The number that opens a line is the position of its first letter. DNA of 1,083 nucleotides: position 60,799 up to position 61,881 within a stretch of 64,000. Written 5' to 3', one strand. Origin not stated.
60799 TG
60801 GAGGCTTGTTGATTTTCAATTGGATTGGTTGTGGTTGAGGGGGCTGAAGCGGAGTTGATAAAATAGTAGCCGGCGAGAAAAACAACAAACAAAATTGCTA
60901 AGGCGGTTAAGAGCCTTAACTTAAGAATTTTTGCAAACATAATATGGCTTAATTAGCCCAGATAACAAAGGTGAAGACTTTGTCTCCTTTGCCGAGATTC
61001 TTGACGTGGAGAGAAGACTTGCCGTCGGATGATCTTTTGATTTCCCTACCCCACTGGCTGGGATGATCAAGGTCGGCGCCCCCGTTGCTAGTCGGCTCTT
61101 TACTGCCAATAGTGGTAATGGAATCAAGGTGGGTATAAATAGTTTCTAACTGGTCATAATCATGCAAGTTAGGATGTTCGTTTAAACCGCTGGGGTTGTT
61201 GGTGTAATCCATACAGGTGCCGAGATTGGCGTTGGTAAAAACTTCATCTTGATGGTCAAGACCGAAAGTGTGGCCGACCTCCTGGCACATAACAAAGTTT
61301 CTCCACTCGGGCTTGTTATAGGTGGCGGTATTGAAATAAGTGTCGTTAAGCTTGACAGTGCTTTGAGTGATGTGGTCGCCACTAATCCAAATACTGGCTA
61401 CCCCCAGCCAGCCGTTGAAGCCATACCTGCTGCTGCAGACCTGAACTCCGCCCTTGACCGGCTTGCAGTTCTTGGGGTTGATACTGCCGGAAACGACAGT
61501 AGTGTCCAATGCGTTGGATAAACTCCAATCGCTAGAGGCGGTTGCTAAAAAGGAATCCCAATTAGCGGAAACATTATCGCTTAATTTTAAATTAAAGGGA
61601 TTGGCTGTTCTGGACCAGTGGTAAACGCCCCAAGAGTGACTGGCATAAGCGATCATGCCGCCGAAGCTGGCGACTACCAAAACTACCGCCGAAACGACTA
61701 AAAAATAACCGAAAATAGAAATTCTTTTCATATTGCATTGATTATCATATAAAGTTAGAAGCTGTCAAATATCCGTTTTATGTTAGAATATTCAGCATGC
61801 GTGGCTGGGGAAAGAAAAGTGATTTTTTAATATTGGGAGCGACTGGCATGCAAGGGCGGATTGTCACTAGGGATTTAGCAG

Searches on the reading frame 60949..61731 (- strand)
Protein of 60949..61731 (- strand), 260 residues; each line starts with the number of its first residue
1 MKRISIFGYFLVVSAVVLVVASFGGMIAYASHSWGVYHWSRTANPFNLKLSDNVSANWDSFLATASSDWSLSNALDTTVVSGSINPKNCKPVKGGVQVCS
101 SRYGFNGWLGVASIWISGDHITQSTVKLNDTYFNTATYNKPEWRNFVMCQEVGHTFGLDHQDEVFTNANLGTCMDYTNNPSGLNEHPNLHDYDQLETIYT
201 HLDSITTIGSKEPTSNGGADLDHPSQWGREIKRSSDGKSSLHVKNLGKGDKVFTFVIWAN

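Call 34: search_protein_families(library=pfam, proteins=[window:60949-61731:-], max_evalue=0.001)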
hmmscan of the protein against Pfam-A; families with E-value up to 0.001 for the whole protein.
window:60949-61731:- (260 aa): 0 families

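Call 72: search_protein_families(library=pfam, proteins=[window:60949-61731:-], max_evalue=0.1)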
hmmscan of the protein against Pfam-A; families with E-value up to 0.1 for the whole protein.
window:60949-61731:- (260 aa): 2 families
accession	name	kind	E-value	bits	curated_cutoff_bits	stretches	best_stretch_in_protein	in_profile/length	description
PF13574.12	Reprolysin_2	-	0.03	14.6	27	1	107-168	105-149/195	Metallo-peptidase family M12B Reprolysin-like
PF16313.11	DUF4953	-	0.069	12.8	24.2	0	146-160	15-29/316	Met-zincin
